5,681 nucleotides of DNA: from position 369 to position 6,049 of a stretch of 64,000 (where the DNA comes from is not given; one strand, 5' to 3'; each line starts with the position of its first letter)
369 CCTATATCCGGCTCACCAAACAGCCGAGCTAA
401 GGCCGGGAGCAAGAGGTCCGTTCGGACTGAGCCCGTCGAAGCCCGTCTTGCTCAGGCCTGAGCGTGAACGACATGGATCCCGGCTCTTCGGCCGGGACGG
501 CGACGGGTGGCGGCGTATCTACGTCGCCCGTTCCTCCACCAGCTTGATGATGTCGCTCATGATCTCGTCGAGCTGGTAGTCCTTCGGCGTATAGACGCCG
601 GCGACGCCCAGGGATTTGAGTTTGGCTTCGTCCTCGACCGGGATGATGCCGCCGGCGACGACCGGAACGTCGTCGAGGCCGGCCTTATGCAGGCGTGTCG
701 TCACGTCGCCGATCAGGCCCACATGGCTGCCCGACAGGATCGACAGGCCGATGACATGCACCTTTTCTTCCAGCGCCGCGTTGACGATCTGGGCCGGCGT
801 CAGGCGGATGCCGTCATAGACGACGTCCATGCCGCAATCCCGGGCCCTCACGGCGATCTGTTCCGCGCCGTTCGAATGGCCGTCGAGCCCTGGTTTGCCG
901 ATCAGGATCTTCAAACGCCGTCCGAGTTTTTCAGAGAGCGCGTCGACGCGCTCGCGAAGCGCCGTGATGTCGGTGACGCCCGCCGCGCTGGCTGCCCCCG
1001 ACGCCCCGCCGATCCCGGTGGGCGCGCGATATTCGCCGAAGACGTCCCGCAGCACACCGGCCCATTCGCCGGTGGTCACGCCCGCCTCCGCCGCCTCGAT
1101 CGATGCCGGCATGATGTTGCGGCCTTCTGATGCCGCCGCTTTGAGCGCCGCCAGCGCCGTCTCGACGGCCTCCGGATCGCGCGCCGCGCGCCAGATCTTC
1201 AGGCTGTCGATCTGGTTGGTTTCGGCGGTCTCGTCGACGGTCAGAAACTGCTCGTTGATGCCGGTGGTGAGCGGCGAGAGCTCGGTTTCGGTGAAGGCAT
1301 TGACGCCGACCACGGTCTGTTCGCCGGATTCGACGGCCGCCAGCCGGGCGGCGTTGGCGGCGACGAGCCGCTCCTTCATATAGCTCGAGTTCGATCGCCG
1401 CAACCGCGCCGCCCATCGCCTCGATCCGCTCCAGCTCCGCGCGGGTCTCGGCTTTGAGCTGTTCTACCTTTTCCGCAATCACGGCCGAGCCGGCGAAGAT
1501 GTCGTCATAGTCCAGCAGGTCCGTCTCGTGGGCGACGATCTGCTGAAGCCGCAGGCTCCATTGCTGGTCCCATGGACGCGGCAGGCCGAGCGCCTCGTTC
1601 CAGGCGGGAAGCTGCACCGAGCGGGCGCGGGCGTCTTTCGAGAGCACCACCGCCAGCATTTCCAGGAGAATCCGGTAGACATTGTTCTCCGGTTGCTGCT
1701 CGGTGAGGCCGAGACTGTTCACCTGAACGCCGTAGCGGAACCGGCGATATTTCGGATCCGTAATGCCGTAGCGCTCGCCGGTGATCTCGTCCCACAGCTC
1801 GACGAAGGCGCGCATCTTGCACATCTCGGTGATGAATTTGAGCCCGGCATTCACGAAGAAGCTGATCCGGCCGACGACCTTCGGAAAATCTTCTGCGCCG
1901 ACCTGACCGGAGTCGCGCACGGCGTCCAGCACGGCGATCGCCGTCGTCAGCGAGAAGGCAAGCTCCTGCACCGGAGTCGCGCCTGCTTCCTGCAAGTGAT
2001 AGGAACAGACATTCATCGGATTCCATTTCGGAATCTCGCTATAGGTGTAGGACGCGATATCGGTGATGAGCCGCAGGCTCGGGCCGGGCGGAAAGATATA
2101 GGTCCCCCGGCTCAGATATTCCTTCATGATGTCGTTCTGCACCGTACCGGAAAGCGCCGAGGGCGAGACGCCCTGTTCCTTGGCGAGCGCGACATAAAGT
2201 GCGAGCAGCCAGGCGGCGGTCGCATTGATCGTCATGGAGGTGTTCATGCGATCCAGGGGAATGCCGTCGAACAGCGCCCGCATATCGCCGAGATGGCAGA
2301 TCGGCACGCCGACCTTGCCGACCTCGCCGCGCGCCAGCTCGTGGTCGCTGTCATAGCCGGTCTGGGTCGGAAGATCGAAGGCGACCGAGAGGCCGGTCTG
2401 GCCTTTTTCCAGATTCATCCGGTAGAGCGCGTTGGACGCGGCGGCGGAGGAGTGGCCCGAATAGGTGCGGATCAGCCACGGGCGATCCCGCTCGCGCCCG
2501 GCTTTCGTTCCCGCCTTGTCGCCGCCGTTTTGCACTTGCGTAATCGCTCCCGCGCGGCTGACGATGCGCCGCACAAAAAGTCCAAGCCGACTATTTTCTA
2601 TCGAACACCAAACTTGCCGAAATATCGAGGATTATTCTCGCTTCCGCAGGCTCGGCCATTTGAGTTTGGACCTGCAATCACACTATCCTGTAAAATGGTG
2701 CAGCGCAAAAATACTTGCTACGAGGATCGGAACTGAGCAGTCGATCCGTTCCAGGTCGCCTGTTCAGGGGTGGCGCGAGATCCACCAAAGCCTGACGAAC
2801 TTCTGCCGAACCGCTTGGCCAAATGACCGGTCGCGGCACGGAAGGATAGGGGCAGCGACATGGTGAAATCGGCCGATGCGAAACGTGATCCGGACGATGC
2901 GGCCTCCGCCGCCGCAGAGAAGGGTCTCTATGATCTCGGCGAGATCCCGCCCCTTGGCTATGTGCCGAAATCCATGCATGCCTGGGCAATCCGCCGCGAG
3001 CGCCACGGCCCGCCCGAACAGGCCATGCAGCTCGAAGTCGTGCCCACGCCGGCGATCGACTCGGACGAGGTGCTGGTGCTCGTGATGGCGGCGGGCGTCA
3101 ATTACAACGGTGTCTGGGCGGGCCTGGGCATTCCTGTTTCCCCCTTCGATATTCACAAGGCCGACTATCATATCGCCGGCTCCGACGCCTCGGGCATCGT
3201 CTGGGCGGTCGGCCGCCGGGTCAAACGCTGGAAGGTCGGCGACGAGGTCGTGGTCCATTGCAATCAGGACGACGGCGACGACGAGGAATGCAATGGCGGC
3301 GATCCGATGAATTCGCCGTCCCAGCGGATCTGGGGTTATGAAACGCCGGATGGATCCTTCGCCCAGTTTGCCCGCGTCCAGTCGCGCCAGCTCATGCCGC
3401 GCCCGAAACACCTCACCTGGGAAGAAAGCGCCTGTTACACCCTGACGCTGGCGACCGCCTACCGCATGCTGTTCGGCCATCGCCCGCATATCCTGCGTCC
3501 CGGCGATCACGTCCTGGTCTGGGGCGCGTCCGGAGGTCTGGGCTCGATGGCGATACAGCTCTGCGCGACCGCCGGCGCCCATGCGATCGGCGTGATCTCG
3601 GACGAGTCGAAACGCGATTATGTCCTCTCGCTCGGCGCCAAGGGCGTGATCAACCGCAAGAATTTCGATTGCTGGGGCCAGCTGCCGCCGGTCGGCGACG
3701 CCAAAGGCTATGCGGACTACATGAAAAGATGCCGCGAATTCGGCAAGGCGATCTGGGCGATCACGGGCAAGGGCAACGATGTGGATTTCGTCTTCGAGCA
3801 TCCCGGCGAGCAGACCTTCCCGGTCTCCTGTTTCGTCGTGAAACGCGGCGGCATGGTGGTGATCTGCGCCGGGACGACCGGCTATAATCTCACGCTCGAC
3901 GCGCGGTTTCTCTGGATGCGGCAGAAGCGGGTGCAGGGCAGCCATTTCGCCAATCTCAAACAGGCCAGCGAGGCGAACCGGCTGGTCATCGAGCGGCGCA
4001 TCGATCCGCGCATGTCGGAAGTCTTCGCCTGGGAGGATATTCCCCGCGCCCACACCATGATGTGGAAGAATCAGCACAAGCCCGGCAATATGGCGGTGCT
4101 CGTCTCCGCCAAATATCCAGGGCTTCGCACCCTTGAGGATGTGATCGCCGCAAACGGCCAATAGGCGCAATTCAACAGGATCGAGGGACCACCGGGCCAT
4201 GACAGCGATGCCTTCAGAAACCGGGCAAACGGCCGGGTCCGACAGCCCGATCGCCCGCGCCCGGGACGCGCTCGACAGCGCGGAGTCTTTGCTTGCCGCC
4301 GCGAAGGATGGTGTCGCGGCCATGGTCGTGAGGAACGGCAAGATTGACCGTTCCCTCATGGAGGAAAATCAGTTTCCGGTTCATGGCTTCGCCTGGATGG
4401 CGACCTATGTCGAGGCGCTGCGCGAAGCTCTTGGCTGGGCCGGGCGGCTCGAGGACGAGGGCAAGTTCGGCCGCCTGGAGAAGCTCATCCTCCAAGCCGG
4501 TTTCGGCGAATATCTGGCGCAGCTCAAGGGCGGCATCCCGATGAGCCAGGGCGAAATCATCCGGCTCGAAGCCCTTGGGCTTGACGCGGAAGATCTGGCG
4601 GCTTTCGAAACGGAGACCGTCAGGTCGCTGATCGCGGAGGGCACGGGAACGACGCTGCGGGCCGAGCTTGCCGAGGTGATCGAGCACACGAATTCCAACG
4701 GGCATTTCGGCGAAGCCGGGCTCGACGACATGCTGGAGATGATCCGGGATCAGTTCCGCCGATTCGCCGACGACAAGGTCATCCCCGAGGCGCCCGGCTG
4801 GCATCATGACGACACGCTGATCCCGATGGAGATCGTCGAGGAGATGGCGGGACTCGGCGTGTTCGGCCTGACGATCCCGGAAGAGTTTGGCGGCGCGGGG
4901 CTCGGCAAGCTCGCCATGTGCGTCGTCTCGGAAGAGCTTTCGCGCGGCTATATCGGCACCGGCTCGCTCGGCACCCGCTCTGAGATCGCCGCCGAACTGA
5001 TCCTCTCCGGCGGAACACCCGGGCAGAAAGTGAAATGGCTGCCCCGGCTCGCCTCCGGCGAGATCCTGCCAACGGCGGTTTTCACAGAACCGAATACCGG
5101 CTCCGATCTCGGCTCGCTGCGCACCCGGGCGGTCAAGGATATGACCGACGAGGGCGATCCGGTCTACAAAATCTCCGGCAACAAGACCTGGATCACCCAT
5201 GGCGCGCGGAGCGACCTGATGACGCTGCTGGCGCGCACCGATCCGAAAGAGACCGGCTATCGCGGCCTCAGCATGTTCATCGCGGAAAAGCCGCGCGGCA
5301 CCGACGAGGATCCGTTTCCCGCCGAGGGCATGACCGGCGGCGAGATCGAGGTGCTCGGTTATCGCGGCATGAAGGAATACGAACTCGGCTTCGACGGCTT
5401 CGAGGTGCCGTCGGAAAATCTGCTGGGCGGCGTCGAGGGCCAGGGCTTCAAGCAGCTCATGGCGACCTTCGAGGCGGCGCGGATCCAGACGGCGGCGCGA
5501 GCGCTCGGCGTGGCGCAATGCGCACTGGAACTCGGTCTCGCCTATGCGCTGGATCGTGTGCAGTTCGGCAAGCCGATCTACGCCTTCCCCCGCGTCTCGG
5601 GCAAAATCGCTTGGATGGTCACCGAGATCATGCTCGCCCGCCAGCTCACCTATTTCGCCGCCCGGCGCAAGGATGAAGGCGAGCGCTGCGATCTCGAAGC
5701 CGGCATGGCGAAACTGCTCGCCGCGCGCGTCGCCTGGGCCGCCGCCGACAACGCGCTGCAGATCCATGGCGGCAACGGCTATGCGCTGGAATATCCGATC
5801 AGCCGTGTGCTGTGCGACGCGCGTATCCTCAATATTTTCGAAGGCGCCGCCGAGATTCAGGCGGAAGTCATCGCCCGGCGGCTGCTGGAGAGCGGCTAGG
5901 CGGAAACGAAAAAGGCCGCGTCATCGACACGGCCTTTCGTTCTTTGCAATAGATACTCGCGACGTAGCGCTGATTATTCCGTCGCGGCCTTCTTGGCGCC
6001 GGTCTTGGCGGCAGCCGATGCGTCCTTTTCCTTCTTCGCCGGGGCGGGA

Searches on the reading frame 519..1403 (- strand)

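Call 36: search_protein_families(library=pfam, max_evalue=0.00001, proteins=[window:519-1403:-])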
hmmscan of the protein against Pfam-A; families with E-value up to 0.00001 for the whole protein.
window:519-1403:- (294 aa): 2 families
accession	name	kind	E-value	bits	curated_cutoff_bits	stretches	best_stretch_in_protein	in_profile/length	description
PF01642.28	MM_CoA_mutase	-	1.9e-18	66.7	22.1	1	5-123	402-512/512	Methylmalonyl-CoA mutase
PF02310.24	B12-binding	-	1.9e-16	60.4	32.1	1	165-271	2-110/121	B12 binding domain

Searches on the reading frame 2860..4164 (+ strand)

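Call 36: search_protein_families(library=pfam, max_evalue=0.00001, proteins=[window:2860-4164:+])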
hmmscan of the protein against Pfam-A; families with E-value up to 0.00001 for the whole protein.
window:2860-4164:+ (434 aa): 3 families
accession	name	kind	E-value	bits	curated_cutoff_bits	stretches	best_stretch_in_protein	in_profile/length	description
PF00107.32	ADH_zinc_N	-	1.6e-19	70.6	31.8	1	226-374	1-125/129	Zinc-binding dehydrogenase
PF08240.17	ADH_N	-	1.5e-15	57.8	23.5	1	68-182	2-103/104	Alcohol dehydrogenase GroES-like domain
PF13602.12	ADH_zinc_N_2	-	2.6e-06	28.8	27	1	305-406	21-128/134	Zinc-binding dehydrogenase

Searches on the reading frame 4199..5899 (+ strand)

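Call 36: search_protein_families(library=pfam, max_evalue=0.00001, proteins=[window:4199-5899:+])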
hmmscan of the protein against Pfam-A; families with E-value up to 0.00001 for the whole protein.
window:4199-5899:+ (566 aa): 4 families
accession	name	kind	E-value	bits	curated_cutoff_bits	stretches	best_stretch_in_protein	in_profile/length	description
PF00441.29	Acyl-CoA_dh_1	-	2.6e-42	145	22.4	1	414-563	1-150/150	Acyl-CoA dehydrogenase, C-terminal domain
PF02771.21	Acyl-CoA_dh_N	-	4.3e-32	111.3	22.9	1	179-288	4-113/113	Acyl-CoA dehydrogenase, N-terminal domain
PF02770.24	Acyl-CoA_dh_M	-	2.4e-16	60.1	33.3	1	294-399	3-95/97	Acyl-CoA dehydrogenase, middle domain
PF08028.16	Acyl-CoA_dh_2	-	6.6e-15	56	22.7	1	431-549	3-131/134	Acyl-CoA dehydrogenase, C-terminal domain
